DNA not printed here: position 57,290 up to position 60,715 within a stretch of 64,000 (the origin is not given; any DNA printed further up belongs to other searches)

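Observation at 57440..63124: Single 5.7-kb surface-protein gene with a strong 5'->3' GC gradient (about one-third GC in the first 2 kb to about one-half in the last 2 kb)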

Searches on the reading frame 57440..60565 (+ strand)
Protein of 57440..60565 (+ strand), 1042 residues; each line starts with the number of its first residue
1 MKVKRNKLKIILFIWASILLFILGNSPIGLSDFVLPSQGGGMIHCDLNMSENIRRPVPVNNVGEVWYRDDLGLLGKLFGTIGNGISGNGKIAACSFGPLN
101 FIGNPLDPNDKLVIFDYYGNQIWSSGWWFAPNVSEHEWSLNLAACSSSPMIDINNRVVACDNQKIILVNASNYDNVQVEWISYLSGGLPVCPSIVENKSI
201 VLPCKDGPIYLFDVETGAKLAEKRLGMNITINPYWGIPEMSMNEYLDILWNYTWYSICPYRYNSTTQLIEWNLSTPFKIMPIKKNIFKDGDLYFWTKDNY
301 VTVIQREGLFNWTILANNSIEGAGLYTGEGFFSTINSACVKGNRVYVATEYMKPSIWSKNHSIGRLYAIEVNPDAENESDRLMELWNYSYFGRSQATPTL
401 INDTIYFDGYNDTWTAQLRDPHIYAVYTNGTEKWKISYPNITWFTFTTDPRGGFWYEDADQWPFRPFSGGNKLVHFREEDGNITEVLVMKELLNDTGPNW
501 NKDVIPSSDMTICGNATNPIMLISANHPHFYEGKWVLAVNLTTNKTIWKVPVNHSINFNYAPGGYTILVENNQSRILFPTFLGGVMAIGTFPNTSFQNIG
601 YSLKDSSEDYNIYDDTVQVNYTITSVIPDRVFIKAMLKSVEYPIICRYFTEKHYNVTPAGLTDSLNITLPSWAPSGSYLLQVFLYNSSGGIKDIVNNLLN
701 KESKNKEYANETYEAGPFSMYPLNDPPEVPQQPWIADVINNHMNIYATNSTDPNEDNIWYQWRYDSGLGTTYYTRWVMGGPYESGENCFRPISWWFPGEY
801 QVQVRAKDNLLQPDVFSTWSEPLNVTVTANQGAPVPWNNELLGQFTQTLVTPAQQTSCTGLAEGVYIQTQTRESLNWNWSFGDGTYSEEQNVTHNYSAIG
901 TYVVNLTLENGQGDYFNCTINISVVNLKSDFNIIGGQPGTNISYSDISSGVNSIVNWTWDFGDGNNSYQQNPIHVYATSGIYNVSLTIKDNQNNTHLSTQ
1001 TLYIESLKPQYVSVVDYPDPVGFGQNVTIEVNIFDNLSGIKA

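Call 15: find_homologous_proteins(query=window:57440-60565:+, max_evalue=0.001)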
Query window:57440-60565:+ (1042 aa): 40 proteins with E <= 0.001 among 5415 candidates.
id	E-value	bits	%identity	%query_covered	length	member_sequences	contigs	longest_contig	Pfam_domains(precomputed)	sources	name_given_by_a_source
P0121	0.0e+0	1312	58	100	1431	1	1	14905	PF00801.27,PF13570.14,PF18911.7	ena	-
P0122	0.0e+0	1235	55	100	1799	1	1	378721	PF00801.27,PF13385.14,PF18911.7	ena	-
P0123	0.0e+0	1038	50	100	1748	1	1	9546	PF00801.27,PF19077.7,PF18911.7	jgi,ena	-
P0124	8.0e-295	999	48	100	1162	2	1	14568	PF00801.27,PF18911.7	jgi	-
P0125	3.0e-264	898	47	100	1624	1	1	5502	PF00801.27,PF18911.7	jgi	jgi:hypothetical protein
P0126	4.1e-254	864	50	82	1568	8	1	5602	PF00801.27,PF18911.7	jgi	jgi:PKD repeat protein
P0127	2.7e-247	842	57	67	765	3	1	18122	-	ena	-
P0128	6.3e-247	840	56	69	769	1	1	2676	-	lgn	-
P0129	2.7e-235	802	44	99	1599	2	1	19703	PF00801.27,PF18911.7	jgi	-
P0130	9.0e-231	787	55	66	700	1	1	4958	-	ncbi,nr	ncbi:Uncharacterised protein [uncultured archaeon]|nr:Uncharacterised protein [uncultured archaeon]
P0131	3.6e-222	758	42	100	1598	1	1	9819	PF00801.27,PF18911.7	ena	-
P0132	7.1e-210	718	53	65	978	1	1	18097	PF00801.27,PF18911.7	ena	-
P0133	1.1e-202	694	48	69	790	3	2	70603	PF13360.14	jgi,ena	-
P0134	1.3e-199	684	52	62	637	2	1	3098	-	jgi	-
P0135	4.0e-184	632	44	70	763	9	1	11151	PF13360.14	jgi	-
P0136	9.6e-175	601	52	57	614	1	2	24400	PF13360.14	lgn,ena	-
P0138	8.9e-168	578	51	55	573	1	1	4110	PF13360.14,PF13570.14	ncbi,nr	ncbi:PQQ-like domain protein [uncultured archaeon]|nr:PQQ-like domain protein [uncultured archaeon]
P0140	1.3e-166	574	52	56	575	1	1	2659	PF13360.14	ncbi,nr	ncbi:MAG: PQQ-like beta-propeller repeat protein, partial [Ignavibacteriales bacterium]|nr:PQQ-like 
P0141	3.5e-166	573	49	57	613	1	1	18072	PF13360.14,PF13570.14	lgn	-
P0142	2.1e-165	570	51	37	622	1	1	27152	PF13360.14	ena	-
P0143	2.7e-159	550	49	54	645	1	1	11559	PF13360.14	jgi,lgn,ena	-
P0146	4.0e-155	536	48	54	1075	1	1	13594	PF07143.18,PF13360.14,PF17186.11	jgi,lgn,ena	-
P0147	9.6e-154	532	46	56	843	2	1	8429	PF13360.14,PF14623.12,PF01079.26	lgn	-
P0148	1.3e-148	515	44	59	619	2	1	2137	PF13360.14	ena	-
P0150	2.7e-138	481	46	53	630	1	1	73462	PF13360.14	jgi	jgi:outer membrane protein assembly factor BamB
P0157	2.1e-22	97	45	9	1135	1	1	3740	PF13360.14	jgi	jgi:hypothetical protein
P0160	1.3e-5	41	32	9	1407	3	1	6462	PF00801.27,PF13360.14,PF08308.18,PF17802.8,PF13570.14,PF13620.13,PF17210.10,PF18911.7,PF13715.13,PF25292.1,PF09430.17,PF22904.4,PF23414.2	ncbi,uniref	ncbi:MAG TPA: outer membrane protein assembly factor BamB family protein [Candidatus Wunengus sp. YC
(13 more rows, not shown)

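Call 20: find_encoding_contigs(protein=P0123, flank=5000, max_places=2)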
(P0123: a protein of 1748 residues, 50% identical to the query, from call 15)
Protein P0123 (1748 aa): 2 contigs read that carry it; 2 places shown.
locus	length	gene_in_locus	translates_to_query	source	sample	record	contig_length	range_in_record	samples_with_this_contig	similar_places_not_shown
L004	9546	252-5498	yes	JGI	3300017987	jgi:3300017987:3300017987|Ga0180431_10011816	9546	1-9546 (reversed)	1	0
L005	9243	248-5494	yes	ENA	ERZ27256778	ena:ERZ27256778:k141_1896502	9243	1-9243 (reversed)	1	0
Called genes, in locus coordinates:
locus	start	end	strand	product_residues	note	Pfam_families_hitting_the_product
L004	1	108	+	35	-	?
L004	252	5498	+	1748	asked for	PF19077:Big_13 (faint), PF00801:PKD, PF18911:PKD_4, PF00801:PKD, PF18911:PKD_4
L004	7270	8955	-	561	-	PF00749:tRNA-synt_1c, PF03950:tRNA-synt_1c_C, PF20974:tRNA-synt_1c_C2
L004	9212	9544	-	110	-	?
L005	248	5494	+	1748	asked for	PF19077:Big_13 (faint), PF00801:PKD, PF18911:PKD_4, PF00801:PKD, PF18911:PKD_4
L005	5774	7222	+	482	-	-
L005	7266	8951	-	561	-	PF00749:tRNA-synt_1c, PF03950:tRNA-synt_1c_C, PF20974:tRNA-synt_1c_C2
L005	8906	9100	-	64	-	-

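Call 21: find_encoding_contigs(protein=P0126, flank=5000, max_places=2)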
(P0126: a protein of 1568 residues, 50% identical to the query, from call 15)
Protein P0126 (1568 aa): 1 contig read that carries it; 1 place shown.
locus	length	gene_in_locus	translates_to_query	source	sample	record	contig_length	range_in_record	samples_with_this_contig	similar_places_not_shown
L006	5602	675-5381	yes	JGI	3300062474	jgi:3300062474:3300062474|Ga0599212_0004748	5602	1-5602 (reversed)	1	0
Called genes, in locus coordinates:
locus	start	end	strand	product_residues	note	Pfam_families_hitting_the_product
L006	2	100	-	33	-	?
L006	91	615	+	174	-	-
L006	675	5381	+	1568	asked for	PF00801:PKD, PF18911:PKD_4, PF00801:PKD, PF18911:PKD_4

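Call 40: find_encoding_contigs(protein=P0121, flank=6000, max_places=2)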
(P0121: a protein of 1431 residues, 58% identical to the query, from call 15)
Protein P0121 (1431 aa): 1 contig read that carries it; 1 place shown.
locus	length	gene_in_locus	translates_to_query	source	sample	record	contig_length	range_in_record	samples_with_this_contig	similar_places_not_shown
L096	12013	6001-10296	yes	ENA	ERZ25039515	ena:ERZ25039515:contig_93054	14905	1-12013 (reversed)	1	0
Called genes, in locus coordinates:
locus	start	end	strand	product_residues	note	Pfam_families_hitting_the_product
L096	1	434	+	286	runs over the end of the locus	-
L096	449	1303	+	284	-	PF04389:Peptidase_M28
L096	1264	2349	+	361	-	-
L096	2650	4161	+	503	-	-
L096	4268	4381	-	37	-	-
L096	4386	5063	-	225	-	-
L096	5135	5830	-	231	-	-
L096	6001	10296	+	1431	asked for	PF13570:Beta-prop_ACSF4 (faint), PF00801:PKD, PF18911:PKD_4, PF00801:PKD, PF18911:PKD_4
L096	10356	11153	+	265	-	-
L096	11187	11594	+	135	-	-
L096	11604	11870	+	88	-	-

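Call 41: find_encoding_contigs(protein=P0122, flank=8000, max_places=2)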
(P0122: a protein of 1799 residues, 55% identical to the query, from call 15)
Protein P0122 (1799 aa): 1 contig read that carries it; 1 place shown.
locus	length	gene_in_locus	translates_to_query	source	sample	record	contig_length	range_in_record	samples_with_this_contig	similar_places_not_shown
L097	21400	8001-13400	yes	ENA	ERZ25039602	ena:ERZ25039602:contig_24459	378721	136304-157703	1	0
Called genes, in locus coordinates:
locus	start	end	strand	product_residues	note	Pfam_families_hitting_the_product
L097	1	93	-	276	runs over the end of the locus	PF07690:MFS_1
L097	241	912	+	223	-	PF00005:ABC_tran, PF13304:AAA_21 (weak)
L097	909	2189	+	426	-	PF12679:ABC2_membrane_2, PF12698:ABC2_membrane_3, PF01061:ABC2_membrane, PF12730:ABC2_membrane_4 (weak)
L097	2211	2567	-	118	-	-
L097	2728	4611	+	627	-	PF04015:DUF362, PF17957:Big_7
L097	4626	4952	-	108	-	-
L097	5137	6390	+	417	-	PF13173:AAA_14, PF13635:DUF4143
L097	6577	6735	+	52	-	-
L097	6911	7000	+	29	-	-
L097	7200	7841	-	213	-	-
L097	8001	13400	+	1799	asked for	PF00801:PKD, PF18911:PKD_4, PF00801:PKD (weak), PF18911:PKD_4, PF13385:Laminin_G_3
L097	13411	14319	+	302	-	-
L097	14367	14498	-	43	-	-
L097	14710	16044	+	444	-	-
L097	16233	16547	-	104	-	PF00338:Ribosomal_S10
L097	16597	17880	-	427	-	PF00009:GTP_EFTU, PF01926:MMR_HSR1 (faint), PF03144:GTP_EFTU_D2, PF03143:GTP_EFTU_D3, PF22594:GTP-eEF1A_C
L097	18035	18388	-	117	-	PF00408:PGM_PMM_IV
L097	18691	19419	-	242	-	PF02878:PGM_PMM_I, PF02879:PGM_PMM_II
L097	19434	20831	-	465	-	PF02878:PGM_PMM_I, PF02879:PGM_PMM_II, PF02880:PGM_PMM_III, PF00408:PGM_PMM_IV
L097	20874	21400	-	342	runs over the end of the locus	PF00483:NTP_transferase, PF12804:NTP_transf_3, PF24894:Hexapep_GlmU, PF25084:LbH_EIF2B, PF25087:GMPPB_C, PF00132:Hexapep (faint)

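Call 64: find_encoding_contigs(protein=P0127, flank=6000, max_places=2)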
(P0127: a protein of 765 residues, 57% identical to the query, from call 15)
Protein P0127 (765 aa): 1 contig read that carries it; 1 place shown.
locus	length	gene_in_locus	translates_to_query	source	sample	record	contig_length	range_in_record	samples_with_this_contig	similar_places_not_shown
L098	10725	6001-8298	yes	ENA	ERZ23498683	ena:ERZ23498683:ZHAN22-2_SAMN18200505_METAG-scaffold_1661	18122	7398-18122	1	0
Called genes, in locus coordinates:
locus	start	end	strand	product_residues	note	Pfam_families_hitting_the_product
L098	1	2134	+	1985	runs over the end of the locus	PF04389:Peptidase_M28, PF19077:Big_13 (faint), PF00801:PKD (weak), PF18911:PKD_4, PF00801:PKD, PF18911:PKD_4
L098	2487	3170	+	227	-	-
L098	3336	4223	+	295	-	PF00149:Metallophos (weak), PF12850:Metallophos_2 (weak)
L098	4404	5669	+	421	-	-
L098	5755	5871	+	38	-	-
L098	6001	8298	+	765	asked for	-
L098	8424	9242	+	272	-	-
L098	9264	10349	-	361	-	-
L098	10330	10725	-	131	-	?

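Call 77: search_protein_families(library=pfam, proteins=[L097:14710-16041:+, L097:13411-14316:+, L097:5137-6387:+, L097:7200-7838:-], max_evalue=1)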
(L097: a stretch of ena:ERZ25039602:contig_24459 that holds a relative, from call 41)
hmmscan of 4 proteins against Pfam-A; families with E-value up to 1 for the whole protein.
L097:14710-16041:+ (444 aa): 1 family
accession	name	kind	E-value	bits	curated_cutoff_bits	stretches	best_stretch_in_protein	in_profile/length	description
PF00589.27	Phage_integrase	-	0.00039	20.7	27.1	1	200-385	6-169/172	Phage integrase family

L097:13411-14316:+ (302 aa): 0 families

L097:5137-6387:+ (417 aa): 14 families
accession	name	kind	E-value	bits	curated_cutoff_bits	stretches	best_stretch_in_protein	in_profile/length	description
PF13173.12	AAA_14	-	1.9e-37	128.6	27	1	36-158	2-128/129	AAA domain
PF13635.12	DUF4143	-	5.2e-23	82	28.1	1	213-348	2-151/160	Domain of unknown function (DUF4143)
PF20720.3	nSTAND3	-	0.00088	19.4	27.2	1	32-102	13-73/155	Novel STAND NTPase 3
PF13238.12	AAA_18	-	0.001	20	29.4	1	39-70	1-30/128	AAA domain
PF01637.24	ATPase_2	-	0.0011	19.3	33.2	1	35-65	19-49/225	ATPase domain predominantly from Archaea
PF13401.12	AAA_22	-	0.002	18.9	27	1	35-70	4-33/130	AAA domain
PF01443.25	Viral_helicase1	-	0.015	15.5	21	1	39-107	1-72/228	Viral superfamily 1 RNA helicase core domain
PF03215.21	Rad17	-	0.017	15.5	23.8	1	18-97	25-108/186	Rad17 P-loop domain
PF24024.1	DUF7336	-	0.038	14.3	25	1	158-202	9-51/60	Domain of unknown function (DUF7336)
PF00005.33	ABC_tran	-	0.045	14.8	25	1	33-72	8-48/137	ABC transporter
PF13521.12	AAA_28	-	0.096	13.3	27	1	39-63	2-23/164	AAA domain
PF13191.12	AAA_16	-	0.097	13.6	32.6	1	37-85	25-73/167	AAA ATPase domain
PF09818.15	ABC_ATPase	-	0.17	11.3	23.2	1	27-58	71-101/283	P-loop domain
PF13555.12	AAA_29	-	0.26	11.5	27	1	36-53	22-39/61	P-loop containing region of AAA domain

L097:7200-7838:- (212 aa): 0 families
